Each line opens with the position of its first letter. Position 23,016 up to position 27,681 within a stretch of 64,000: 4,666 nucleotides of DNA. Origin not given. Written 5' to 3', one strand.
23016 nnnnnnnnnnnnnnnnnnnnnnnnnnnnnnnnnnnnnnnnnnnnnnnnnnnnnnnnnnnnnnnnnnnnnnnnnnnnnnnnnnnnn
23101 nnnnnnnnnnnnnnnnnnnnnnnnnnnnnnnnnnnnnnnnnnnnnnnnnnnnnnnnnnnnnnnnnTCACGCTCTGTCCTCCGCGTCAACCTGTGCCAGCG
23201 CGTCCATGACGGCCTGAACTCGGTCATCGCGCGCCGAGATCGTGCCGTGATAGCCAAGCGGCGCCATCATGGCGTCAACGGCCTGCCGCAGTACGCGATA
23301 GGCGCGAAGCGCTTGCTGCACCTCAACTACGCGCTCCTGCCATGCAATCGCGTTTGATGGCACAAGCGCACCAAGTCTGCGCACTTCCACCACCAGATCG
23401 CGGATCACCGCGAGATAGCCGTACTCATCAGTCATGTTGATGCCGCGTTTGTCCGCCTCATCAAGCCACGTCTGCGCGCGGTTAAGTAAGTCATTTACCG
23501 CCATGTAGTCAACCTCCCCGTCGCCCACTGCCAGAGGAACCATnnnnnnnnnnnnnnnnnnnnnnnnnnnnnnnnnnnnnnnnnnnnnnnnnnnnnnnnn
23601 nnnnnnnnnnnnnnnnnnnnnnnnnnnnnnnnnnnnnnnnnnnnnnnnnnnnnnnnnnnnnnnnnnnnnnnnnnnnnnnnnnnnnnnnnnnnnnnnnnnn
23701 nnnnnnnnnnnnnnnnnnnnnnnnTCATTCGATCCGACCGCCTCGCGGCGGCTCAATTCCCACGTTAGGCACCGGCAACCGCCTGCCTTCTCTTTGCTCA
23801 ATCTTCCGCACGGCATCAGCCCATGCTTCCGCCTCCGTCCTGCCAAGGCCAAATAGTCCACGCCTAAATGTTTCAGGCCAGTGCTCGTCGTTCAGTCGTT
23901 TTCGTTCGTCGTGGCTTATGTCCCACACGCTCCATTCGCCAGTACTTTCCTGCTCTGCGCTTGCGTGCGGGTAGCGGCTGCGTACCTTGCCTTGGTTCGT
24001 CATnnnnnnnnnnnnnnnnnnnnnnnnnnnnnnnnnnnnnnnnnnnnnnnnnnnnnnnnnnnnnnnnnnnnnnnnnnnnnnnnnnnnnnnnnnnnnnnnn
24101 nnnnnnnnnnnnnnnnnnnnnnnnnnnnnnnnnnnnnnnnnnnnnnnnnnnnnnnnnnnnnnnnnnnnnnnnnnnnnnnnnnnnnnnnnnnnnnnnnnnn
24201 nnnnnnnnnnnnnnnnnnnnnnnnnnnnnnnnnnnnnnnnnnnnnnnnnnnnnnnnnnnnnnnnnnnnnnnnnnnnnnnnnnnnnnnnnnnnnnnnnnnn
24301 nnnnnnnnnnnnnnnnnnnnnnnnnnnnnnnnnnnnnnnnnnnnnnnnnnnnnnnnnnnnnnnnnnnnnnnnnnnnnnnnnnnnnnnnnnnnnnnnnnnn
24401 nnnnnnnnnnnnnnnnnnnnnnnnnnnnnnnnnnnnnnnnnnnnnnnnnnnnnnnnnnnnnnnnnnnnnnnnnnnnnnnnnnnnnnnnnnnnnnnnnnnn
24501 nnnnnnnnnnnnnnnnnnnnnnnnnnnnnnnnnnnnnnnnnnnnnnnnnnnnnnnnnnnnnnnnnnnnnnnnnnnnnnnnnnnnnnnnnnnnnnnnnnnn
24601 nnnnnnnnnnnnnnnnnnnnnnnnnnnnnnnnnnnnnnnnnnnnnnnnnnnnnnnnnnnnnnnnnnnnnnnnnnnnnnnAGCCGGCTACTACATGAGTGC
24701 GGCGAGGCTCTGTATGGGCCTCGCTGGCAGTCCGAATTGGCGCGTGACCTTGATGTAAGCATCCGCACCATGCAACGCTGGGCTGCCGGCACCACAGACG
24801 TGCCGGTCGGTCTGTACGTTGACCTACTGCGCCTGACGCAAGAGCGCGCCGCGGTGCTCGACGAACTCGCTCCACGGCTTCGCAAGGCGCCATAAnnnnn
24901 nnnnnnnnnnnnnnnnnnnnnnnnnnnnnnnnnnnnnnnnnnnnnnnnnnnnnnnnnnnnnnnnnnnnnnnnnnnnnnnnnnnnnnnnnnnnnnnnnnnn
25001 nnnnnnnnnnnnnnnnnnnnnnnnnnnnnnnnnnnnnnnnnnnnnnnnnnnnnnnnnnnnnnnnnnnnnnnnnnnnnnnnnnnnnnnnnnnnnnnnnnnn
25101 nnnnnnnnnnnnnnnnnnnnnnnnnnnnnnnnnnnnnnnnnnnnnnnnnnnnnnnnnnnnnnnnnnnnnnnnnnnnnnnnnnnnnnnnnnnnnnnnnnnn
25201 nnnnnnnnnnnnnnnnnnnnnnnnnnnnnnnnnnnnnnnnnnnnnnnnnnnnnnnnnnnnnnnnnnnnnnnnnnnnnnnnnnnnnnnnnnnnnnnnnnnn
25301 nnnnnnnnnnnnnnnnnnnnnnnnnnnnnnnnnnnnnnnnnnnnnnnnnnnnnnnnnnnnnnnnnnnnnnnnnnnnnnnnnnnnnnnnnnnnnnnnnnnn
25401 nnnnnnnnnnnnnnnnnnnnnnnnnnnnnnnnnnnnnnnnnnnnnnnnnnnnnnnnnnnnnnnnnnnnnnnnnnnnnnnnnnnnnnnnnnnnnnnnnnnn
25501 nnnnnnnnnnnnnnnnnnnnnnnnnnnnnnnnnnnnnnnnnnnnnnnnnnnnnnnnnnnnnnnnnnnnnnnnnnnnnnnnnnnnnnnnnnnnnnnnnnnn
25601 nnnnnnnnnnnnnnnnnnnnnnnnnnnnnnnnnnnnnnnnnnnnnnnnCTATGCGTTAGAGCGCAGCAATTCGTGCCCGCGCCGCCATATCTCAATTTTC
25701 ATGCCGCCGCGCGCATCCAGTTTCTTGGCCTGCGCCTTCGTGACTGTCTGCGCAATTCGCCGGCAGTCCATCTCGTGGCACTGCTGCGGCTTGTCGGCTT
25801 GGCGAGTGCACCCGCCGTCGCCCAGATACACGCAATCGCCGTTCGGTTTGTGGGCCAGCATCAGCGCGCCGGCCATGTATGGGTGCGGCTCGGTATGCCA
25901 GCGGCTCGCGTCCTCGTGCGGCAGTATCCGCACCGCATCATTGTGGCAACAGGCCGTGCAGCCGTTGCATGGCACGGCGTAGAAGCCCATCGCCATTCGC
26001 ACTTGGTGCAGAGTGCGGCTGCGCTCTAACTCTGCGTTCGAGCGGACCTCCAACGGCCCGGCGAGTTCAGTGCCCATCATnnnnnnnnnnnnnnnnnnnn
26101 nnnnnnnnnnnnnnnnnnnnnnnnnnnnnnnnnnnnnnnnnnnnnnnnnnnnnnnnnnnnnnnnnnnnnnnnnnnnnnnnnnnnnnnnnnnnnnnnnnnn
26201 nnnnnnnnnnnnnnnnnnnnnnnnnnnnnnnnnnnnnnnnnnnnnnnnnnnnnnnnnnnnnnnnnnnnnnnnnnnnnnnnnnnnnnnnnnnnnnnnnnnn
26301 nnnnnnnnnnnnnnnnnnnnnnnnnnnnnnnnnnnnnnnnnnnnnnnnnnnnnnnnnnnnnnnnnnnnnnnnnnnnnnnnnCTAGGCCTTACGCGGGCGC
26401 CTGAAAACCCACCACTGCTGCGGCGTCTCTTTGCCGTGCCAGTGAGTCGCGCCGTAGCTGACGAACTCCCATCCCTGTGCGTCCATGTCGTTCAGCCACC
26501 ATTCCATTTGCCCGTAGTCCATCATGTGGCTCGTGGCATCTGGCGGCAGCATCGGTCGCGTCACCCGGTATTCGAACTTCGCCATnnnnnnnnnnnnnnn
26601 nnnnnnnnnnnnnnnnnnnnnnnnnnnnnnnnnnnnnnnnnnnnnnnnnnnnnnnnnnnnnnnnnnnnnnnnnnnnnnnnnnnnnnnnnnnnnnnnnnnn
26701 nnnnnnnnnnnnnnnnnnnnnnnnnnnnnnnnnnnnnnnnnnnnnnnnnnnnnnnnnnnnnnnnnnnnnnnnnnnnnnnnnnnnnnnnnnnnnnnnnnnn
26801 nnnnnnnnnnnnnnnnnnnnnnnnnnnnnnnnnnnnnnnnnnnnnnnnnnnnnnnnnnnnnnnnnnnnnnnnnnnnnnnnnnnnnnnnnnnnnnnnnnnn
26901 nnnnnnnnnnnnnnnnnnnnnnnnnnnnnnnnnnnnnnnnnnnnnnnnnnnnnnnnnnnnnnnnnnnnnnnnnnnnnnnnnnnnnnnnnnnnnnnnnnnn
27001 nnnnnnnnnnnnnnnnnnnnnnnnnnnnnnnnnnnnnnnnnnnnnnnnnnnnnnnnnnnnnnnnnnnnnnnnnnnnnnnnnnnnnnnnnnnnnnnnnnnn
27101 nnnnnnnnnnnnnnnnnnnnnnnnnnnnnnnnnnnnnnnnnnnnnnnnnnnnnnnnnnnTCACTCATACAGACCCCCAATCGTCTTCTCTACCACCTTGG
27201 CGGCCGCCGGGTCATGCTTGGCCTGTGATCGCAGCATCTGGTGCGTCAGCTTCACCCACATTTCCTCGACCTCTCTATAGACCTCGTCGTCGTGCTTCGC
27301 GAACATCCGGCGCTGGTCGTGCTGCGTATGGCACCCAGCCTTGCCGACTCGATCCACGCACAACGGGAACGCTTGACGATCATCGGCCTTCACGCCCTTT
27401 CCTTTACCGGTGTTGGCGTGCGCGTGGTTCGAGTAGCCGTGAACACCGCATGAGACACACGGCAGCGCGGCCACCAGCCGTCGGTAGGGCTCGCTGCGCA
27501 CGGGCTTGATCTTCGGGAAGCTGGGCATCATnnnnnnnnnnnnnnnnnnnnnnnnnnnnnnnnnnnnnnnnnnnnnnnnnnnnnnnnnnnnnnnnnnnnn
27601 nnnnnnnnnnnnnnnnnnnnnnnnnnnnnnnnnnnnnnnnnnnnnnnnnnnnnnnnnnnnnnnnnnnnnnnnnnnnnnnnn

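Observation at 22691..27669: Integron-type attC (59-be)-like cassette array inside the phage early operon, with no integrase in the window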

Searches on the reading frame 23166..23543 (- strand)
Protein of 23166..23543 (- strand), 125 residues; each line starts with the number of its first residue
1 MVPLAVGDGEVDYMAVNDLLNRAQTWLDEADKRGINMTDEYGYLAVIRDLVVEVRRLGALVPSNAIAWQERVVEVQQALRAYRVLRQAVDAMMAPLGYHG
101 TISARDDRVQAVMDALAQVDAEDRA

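Call 63: search_protein_families(library=phrogs, max_evalue=0.01, proteins=[window:23166-23543:-])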
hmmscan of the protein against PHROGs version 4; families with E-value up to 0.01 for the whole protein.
window:23166-23543:- (125 aa): 1 family
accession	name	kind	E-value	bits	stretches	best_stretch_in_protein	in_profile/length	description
phrog_25733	-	unknown function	0.0087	17.6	0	25-52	21-48/66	-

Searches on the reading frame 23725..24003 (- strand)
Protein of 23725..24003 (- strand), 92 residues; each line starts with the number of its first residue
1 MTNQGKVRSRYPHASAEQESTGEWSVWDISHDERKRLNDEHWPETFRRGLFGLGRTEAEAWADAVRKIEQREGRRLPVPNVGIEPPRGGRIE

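Call 30: find_encoding_contigs(protein=window:23725-24003:-, flank=10000, max_places=6)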
Protein window:23725-24003:- (92 aa): 5 contigs read that carry it; 5 places shown.
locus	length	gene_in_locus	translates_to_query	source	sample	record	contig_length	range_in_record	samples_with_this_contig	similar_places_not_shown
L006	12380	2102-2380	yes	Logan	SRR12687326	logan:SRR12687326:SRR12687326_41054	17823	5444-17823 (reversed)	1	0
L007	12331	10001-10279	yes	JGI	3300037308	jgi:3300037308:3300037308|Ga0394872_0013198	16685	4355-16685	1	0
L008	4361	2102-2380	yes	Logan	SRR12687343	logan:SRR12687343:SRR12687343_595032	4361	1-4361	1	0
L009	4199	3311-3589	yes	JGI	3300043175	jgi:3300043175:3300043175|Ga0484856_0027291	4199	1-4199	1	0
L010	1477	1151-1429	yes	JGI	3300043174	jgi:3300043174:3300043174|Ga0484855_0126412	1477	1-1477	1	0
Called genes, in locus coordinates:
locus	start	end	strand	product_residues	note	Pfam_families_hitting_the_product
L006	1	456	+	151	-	?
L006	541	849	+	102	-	-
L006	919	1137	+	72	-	-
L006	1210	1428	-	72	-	-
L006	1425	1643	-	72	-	-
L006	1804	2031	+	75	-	-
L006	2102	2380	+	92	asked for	-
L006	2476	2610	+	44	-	-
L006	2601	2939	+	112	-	-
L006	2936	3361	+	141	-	PF24554:DUF7603 (faint)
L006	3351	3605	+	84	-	-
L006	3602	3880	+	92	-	-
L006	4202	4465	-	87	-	-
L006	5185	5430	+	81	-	-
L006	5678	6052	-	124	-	-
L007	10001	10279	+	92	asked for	-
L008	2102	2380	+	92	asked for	-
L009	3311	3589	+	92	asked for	-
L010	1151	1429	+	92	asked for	-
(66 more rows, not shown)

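Call 62: search_protein_families(library=pfam, max_evalue=0.01, proteins=[window:23725-24003:-])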
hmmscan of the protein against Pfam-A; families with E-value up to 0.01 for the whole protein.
window:23725-24003:- (92 aa): 0 families

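Call 63: search_protein_families(library=phrogs, max_evalue=0.01, proteins=[window:23725-24003:-])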
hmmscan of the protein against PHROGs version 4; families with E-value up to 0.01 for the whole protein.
window:23725-24003:- (92 aa): 0 families

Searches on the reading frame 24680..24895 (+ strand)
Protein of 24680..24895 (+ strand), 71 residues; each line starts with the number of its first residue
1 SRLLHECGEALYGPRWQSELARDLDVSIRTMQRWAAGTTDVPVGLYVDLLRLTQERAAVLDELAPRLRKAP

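Call 62: search_protein_families(library=pfam, max_evalue=0.01, proteins=[window:24680-24895:+])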
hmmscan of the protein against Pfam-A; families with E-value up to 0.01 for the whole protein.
window:24680-24895:+ (71 aa): 2 families
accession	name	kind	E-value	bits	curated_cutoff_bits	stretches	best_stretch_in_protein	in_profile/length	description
PF15943.11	YdaS_toxin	-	0.0065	16.7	30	1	17-56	11-50/65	Bacterial toxin YdaS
PF25213.1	HVO_A0261_N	-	0.0096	16.2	35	0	13-36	23-46/86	HVO_A0261 N-terminal domain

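Call 63: search_protein_families(library=phrogs, max_evalue=0.01, proteins=[window:24680-24895:+])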
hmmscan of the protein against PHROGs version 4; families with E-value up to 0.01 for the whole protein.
window:24680-24895:+ (71 aa): 5 families
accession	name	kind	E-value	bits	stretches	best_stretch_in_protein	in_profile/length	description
phrog_12690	-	unknown function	8.8e-14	52.7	1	4-63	107-166/174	-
phrog_3626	-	unknown function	1.1e-11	45.7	1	4-61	15-72/82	-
phrog_955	-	DNA, RNA and nucleotide metabolism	0.00024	21.9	1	17-58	40-81/142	HTH DNA binding protein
phrog_7676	-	unknown function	0.0067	17.7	0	18-39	21-42/86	-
phrog_2104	-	unknown function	0.0068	17.6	1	17-62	55-99/103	-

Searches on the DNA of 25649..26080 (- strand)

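Call 70: search_with_rna_model(model_id=R2, sources=[L014, L015, L016, L017, L018, L019, L003, L004], filters=off, max_evalue=5)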
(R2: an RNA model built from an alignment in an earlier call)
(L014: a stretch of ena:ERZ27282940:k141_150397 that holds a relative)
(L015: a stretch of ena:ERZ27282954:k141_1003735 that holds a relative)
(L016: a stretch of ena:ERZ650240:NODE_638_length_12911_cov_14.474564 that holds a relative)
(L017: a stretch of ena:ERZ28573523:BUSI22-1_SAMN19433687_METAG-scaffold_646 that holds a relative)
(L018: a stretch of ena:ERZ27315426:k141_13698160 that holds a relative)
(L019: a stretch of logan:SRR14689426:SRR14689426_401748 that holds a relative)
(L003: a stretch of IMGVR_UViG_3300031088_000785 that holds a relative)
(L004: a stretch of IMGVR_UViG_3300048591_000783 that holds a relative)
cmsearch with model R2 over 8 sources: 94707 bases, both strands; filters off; matches with E-value up to 5: 21.
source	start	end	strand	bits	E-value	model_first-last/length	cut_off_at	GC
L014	9900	9965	-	35.9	4e-06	1-49/49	no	0.62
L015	3223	3288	-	35.9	4e-06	1-49/49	no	0.62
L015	4287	4341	-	33.6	1.5e-05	1-49/49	no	0.6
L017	13207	13274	-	31.7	4.6e-05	1-49/49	no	0.56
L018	9934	10001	-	31.7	4.6e-05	1-49/49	no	0.56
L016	9028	9086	-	31.5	4.9e-05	1-49/49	no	0.64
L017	12085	12151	-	26.9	0.00073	1-49/49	no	0.63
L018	8812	8878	-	26.9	0.00073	1-49/49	no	0.63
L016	9951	10054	-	26.7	0.00081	1-49/49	no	0.62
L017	14928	14985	-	26.1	0.0011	1-49/49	no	0.52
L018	11655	11712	-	26.1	0.0011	1-49/49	no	0.52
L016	8522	8624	-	25.4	0.0017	1-49/49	no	0.63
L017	15859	15922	-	23.8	0.0042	1-49/49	no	0.52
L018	12586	12649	-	23.8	0.0042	1-49/49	no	0.52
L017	12861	12932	-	21.2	0.019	1-49/49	no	0.56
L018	9588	9659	-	21.2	0.019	1-49/49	no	0.56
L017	13754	13839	-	19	0.066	1-49/49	no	0.58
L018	10481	10566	-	19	0.066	1-49/49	no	0.58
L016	9539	9640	-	16.3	0.32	1-49/49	no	0.63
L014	756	790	+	13.4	1.7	13-37/49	no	0.69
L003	10737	10758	+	12.9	2.2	1-49/49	no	0.45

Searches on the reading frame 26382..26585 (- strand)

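Call 62: search_protein_families(library=pfam, max_evalue=0.01, proteins=[window:26382-26585:-])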
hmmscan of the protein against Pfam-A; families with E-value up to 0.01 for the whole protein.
window:26382-26585:- (67 aa): 1 family
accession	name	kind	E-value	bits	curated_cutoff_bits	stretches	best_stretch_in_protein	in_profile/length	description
PF11193.13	DUF2812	-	0.0008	20.1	27.8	1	23-50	1-28/110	Protein of unknown function (DUF2812)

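Call 63: search_protein_families(library=phrogs, max_evalue=0.01, proteins=[window:26382-26585:-])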
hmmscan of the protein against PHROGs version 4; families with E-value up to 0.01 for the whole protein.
window:26382-26585:- (67 aa): 0 families

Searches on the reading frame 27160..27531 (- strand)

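Call 11: search_protein_families(library=phrogs, proteins=[window:27160-27531:-])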
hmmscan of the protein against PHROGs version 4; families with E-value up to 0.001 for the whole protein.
window:27160-27531:- (123 aa): 4 families
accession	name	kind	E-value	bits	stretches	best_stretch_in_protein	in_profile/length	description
phrog_18962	-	unknown function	1.7e-31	110.2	1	5-119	45-157/166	-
phrog_131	-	DNA, RNA and nucleotide metabolism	3e-11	44.6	1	8-110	26-128/131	HNH endonuclease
phrog_1588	-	unknown function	2.1e-06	28.5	1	14-78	28-96/132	-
phrog_96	-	DNA, RNA and nucleotide metabolism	1.1e-05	25.9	1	6-61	242-298/334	HNH endonuclease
